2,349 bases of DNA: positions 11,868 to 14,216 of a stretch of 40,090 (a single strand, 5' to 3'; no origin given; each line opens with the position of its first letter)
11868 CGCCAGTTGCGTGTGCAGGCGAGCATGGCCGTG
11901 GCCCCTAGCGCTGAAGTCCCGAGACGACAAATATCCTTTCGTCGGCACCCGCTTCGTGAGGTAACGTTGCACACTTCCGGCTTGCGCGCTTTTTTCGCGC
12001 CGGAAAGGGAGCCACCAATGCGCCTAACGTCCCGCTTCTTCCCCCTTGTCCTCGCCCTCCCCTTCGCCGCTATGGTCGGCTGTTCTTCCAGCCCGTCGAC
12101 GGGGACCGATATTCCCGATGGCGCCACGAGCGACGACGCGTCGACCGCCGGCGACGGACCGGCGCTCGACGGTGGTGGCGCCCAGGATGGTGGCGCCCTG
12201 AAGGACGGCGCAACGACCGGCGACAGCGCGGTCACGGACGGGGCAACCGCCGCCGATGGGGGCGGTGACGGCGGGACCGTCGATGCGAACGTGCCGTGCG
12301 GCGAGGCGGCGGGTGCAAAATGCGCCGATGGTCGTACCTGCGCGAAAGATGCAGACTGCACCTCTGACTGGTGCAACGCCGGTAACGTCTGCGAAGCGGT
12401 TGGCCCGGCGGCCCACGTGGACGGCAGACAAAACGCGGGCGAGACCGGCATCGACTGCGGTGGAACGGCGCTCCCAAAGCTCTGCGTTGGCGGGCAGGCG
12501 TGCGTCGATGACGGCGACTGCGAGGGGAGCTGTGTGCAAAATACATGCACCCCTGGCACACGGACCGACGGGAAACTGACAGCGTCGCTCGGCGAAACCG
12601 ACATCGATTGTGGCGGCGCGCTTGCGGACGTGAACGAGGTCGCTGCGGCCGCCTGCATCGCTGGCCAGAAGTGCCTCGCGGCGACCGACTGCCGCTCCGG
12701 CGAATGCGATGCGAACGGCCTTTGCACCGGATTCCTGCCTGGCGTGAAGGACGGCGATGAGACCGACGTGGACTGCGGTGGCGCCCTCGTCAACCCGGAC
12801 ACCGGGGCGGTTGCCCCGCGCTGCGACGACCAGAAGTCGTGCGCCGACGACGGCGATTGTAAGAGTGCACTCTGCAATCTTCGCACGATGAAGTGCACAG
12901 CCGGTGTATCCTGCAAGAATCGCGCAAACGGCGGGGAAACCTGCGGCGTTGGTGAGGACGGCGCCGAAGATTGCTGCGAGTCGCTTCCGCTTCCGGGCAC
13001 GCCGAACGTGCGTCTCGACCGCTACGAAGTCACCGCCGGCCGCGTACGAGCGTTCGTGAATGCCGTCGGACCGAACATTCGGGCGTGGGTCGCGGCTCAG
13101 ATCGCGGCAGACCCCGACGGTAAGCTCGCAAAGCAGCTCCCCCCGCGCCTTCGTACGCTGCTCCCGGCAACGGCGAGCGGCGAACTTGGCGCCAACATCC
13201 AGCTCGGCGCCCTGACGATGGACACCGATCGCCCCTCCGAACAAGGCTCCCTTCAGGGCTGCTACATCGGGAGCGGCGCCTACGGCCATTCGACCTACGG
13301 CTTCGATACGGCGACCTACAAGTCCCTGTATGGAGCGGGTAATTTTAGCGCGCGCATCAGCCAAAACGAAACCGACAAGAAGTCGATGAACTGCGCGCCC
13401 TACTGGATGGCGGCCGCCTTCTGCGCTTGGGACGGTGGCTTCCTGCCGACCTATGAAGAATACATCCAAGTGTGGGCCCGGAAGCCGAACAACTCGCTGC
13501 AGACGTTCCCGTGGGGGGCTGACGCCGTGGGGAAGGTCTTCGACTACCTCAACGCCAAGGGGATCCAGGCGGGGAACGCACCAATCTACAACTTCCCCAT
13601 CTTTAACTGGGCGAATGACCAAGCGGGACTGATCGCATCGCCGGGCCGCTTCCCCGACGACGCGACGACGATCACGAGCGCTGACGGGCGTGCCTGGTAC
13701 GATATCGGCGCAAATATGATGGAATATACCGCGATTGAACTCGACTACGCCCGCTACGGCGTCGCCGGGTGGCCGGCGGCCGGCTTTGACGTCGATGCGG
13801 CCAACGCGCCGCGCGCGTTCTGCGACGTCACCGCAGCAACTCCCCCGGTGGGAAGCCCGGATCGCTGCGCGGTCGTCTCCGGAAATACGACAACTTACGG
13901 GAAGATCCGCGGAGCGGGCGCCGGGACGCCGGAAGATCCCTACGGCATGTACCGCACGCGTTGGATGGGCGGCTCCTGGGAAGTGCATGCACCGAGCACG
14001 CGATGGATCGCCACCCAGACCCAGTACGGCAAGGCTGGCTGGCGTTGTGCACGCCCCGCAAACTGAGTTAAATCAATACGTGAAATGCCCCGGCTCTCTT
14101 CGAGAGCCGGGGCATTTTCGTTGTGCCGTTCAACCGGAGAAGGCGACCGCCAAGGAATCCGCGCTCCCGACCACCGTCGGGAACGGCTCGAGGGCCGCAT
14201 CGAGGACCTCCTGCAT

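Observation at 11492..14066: Divergent pair: c-type cytochrome lipoprotein and a Cys-repeat lipoprotein carrying an FGE/SUMF1-like domain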

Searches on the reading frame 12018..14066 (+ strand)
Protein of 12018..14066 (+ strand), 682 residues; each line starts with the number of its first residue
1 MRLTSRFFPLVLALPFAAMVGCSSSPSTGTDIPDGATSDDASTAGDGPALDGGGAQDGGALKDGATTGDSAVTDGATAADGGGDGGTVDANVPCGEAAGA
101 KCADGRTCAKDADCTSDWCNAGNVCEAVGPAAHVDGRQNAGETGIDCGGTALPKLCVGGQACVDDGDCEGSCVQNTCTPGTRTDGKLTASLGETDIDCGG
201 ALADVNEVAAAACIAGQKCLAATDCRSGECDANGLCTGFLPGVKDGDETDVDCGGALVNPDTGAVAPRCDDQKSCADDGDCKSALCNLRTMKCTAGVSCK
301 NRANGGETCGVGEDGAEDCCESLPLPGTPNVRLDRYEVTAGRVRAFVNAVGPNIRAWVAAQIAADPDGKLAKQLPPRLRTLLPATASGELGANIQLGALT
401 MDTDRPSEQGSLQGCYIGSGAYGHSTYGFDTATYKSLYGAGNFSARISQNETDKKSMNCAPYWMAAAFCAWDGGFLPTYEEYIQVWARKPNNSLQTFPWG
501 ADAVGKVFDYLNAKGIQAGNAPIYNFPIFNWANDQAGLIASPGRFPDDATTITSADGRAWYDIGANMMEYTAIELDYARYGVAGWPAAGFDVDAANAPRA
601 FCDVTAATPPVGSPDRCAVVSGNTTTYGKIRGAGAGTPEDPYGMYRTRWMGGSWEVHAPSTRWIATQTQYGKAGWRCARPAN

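Call 4: search_protein_families(library=pfam, proteins=[window:12018-14066:+], max_evalue=1)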
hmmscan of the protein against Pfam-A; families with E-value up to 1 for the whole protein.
window:12018-14066:+ (682 aa): 0 families

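Call 5: search_protein_families(library=ncbifam, proteins=[window:12018-14066:+], max_evalue=1)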
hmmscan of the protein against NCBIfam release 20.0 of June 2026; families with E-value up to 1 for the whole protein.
window:12018-14066:+ (682 aa): 0 families

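Call 7: find_homologous_proteins(query=window:12018-14066:+, max_evalue=0.001)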
Query window:12018-14066:+ (682 aa): 1123 proteins with E <= 0.001 among 8000 candidates; the best 120 are listed.
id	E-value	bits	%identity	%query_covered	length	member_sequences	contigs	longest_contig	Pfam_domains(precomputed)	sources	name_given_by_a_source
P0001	0.0e+0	1577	100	100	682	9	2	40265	-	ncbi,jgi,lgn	-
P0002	5.2e-122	427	45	86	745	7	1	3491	PF03781.23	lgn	-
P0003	4.0e-121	424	43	86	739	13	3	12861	-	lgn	-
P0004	9.8e-120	419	44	86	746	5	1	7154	-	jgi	jgi:hypothetical protein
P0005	8.2e-118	413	44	86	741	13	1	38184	PF03781.23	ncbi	-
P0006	2.0e-115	405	42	86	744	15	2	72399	-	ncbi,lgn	-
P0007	3.6e-113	398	41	86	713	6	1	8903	-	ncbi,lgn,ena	-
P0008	7.2e-113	397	42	86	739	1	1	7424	PF03781.23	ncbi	-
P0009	6.2e-111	390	40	96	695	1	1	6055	-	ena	-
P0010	6.0e-110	387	42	86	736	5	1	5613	-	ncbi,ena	-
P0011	2.3e-106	375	41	86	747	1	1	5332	-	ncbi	-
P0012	6.8e-104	367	38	89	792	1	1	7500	PF03781.23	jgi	jgi:hypothetical protein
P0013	9.0e-101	357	39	87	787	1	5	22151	PF03781.23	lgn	-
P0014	3.1e-100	355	40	88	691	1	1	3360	PF03781.23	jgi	jgi:hypothetical protein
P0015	6.3e-99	351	39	89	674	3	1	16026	PF03781.23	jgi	jgi:hypothetical protein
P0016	1.6e-98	349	38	86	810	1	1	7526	PF03781.23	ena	-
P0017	1.4e-97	346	38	86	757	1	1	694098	PF03781.23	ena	-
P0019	1.2e-96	343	41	76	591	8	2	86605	PF03781.23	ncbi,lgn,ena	-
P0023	1.2e-93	333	38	87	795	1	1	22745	PF03781.23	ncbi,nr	ncbi:MAG: hypothetical protein QOI41_2123 [Myxococcales bacterium]|nr:hypothetical protein [Myxococc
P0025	2.3e-91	326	37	89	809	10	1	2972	PF03781.23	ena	-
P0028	1.2e-88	317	39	92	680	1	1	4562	PF03781.23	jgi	jgi:hypothetical protein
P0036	8.5e-84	301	38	93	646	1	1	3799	PF03781.23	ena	-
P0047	3.3e-78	282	37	88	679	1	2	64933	PF03781.23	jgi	jgi:hypothetical protein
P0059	9.7e-74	267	38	87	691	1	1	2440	PF03781.23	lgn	-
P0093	3.0e-67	246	33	85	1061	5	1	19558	PF03781.23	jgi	-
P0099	3.6e-66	242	33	89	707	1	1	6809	PF03781.23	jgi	jgi:hypothetical protein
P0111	3.1e-65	239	34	69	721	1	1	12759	PF03781.23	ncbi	-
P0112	3.3e-65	239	34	86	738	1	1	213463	PF03781.23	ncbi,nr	ncbi:MAG: hypothetical protein KF819_06915 [Labilithrix sp.]|nr:hypothetical protein [Labilithrix sp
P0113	3.4e-65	239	35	70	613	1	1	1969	PF03781.23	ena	-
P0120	7.6e-64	235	33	71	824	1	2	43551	PF03781.23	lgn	-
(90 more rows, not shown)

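Call 10: search_solved_structures(query=A1, max_evalue=1, show_alignments=2)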
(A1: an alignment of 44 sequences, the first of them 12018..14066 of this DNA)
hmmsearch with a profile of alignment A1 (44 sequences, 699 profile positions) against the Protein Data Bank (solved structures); distinct sequences matched with E-value up to 1: 3.
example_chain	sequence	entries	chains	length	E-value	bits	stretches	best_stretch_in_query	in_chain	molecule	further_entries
8ux5_A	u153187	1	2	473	0.18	13.8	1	498-539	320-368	Selenoxide synthase OvsA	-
8u41_A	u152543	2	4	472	0.19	13.7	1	498-539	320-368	Selenoxide synthase OvsA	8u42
1y4j_A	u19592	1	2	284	0.51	12.3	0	504-540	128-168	Sulfatase modifying factor 2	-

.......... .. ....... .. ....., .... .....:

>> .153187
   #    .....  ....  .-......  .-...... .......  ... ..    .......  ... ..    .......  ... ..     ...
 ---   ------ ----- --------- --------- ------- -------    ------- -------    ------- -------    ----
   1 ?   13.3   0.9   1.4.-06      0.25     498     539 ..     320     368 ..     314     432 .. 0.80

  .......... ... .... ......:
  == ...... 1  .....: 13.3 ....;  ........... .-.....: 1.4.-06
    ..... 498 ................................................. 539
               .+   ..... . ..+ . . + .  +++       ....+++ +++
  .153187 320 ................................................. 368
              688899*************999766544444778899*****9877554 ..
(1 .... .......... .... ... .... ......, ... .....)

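Call 11: search_protein_families(library=pfam, alignment_id=A1, max_evalue=0.1)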
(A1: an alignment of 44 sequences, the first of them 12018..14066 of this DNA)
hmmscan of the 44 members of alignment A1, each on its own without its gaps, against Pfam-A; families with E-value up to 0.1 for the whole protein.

A. member 1, window:12018-14066:+ (682 aa): 0 families

B. families by the number of members that match (of 44 scanned): 5 families
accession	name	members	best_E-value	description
PF03781.23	FGE-sulfatase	25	1.7e-10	Sulfatase-modifying factor enzyme 1-like domain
PF15190.11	TMEM251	1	0.054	Transmembrane protein 251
PF22812.1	CR_prot_dom_plant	1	0.065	Plant cysteine-rich protein domain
PF13517.12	FG-GAP_3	1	0.083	FG-GAP-like repeat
PF08829.15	AlphaC_N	1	0.093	Alpha C protein N terminal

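Call 13: find_encoding_contigs(protein=P0001, flank=10000, max_places=4)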
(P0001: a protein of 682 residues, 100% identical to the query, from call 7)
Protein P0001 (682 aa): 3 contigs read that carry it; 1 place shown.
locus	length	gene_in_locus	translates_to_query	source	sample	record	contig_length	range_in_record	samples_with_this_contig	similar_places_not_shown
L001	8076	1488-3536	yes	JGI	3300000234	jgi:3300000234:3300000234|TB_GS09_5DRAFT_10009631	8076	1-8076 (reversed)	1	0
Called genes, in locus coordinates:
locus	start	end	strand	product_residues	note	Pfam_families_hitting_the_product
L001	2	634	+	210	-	?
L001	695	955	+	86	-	-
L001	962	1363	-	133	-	PF13442:Cytochrome_CBB3 (faint)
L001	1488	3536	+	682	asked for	-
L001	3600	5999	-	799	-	PF02190:LON_substr_bdg, PF00004:AAA, PF07728:AAA_5, PF22667:Lon_lid, PF05362:Lon_C, PF13541:ChlI (weak)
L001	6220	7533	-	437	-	PF01546:Peptidase_M20, PF07687:M20_dimer (faint)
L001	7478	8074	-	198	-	?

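Call 14: find_related_loci(query=A1, collection=genome_contigs, flank=6000)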
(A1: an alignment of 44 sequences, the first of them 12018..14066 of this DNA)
Query A1 (682 aa) in genome_contigs; peptide patterns used: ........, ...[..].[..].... (x = any residue, [..] = any of these).
307 stretches matched a pattern; 267 encode a relative of the query (tblastn E <= 1e-3); the best 80 are kept; 78 distinct loci.
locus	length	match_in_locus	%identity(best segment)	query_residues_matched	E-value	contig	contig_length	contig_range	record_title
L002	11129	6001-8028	94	1-682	0e+0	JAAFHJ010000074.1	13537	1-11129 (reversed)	MAG: Myxococcales bacterium isolate bin76.metabat.ball.192 WN_Myxococcales_3_scaffold_74, whole genome shotgun sequence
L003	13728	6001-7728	45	94-677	1e-129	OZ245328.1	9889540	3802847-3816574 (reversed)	MAG: Polyangiaceae bacterium isolate ef4d6364-0f41-4c80-b183-af888e385f1b genome assembly, chromosome: 1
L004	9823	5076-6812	44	94-678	1e-123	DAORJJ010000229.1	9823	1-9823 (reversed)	MAG TPA_asm: Polyangiaceae bacterium isolate AMR_MDS_5554 NODE_1526_length_9823_cov_5.704853, whole genome shotgun seque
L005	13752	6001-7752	43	94-680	5e-123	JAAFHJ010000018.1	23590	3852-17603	MAG: Myxococcales bacterium isolate bin76.metabat.ball.192 WN_Myxococcales_3_scaffold_18, whole genome shotgun sequence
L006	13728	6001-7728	44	94-677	1e-122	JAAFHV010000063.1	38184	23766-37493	MAG: Myxococcales bacterium isolate bin26.maxbin.ball.049 WN_Myxococcales_2_scaffold_63, whole genome shotgun sequence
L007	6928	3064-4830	42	94-679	5e-121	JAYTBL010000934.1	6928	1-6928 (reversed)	MAG: Polyangiaceae bacterium isolate GFS_14252 GFS_14252_933, whole genome shotgun sequence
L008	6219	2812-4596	41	94-678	3e-120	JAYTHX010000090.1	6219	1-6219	MAG: Polyangiaceae bacterium isolate GFS_2591 GFS_2591_89, whole genome shotgun sequence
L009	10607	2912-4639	43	94-677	5e-120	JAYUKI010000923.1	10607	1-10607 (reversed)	MAG: Myxococcales bacterium isolate GFS_9240 GFS_9240_922, whole genome shotgun sequence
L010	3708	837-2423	41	159-679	7e-108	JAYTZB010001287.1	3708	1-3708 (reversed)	MAG: Polyangiaceae bacterium isolate GFS_6217 GFS_6217_1286, whole genome shotgun sequence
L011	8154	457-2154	40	89-679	9e-104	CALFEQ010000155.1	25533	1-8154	MAG TPA_asm: uncultured Myxococcales bacterium isolate SRR5251193_bin.130_CONCOCT_v1.1_MAG genome assembly, contig: ERZ7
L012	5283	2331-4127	39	73-681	4e-99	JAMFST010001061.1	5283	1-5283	MAG: Labilithrix luteola isolate NGEE_A_bin2 k127_1438962, whole genome shotgun sequence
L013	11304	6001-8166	38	76-679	3e-91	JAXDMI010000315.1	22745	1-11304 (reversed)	MAG: Myxococcales bacterium isolate BP_638 scaffold_802398, whole genome shotgun sequence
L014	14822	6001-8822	39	54-682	2e-90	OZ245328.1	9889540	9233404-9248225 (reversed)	MAG: Polyangiaceae bacterium isolate ef4d6364-0f41-4c80-b183-af888e385f1b genome assembly, chromosome: 1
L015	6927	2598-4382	37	76-679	2e-89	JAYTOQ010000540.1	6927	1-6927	MAG: Polyangiaceae bacterium isolate GFS_4138 GFS_4138_539, whole genome shotgun sequence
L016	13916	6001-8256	38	81-679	7e-89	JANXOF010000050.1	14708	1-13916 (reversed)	MAG: Polyangiaceae bacterium isolate GL140_1_concoct_143 GL140_1_k141_28157, whole genome shotgun sequence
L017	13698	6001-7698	37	90-681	5e-85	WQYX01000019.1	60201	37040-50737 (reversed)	MAG: Polyangiaceae bacterium isolate Emb289P4bin34 Ga0123357_10000163, whole genome shotgun sequence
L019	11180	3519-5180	38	94-680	3e-84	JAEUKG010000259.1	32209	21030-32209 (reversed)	MAG: Myxococcales bacterium isolate new MAG-89 k141_1862968, whole genome shotgun sequence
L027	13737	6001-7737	43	94-678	2e-121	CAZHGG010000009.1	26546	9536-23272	MAG TPA_asm: uncultured Polyangiaceae bacterium isolate SRP189682_co1_306 genome assembly, contig: NODE_2904_length_2654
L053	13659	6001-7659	34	94-585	4e-66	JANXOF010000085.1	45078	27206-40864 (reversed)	MAG: Polyangiaceae bacterium isolate GL140_1_concoct_143 GL140_1_k141_2175264, whole genome shotgun sequence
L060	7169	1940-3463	36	94-585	1e-63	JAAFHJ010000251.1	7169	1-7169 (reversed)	MAG: Myxococcales bacterium isolate bin76.metabat.ball.192 WN_Myxococcales_3_scaffold_251, whole genome shotgun sequence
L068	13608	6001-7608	34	86-679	3e-61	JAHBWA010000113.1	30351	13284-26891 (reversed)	MAG: Labilithrix sp. isolate ACE_MYX5 MYX5_113, whole genome shotgun sequence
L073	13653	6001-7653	34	70-679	3e-60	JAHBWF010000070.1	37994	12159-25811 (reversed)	MAG: Labilithrix sp. isolate ACE_MYX10 MYX10_70, whole genome shotgun sequence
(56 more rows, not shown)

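Call 23: predict_structure(alignment_id=A1)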
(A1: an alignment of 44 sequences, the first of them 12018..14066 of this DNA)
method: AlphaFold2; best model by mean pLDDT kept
length: 682 residues; sequences in the alignment: 44
mean_pLDDT: 77.6   pTM: 0.73
mean pLDDT of the five models: 77.6, 76.1, 75.8, 74.9, 73.0
residues with pLDDT >= 90: 300; 70-90: 177; 50-70: 91; < 50: 114
segments of 3 or more residues with pLDDT < 50: 1-89, 407-412, 581-596
pLDDT, mean of each block of 10 residues (from residue 1): 38 40 39 36 35 33 36 35 40 65 92 93 92 90 88 89 93 95 93 94 94 95 93 93 91 88 89 95 93 93 65 70 92 94 95 97 97 94 95 89 60 68 85 84 79 92 97 95 77 53 57 65 77 84 82 90 87 73 43 50 91 89 87 59 78 69 84 93 86
secondary structure, 60 per line:
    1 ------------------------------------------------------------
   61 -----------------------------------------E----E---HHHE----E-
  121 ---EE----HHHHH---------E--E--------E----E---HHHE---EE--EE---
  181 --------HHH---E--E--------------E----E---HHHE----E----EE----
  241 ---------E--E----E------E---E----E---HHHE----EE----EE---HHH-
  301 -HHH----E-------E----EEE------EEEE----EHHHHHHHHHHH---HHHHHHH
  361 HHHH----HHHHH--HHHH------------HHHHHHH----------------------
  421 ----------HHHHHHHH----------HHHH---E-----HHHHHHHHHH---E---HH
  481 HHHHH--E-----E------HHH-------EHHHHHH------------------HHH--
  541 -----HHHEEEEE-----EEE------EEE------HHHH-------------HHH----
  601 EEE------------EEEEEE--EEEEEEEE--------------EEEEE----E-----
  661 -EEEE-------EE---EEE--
elements in order (helices of 4 or more, strands of 3 or more residues): H130-134 E322-324 E331-334 H340-350 H354-364 H369-373 H376-379 H392-398 H431-438 H449-452 H462-471 H479-485 H512-517 E549-553 E559-561 E568-570 H577-580 E601-603 E616-621 E624-631 E646-650 E662-665 E678-680
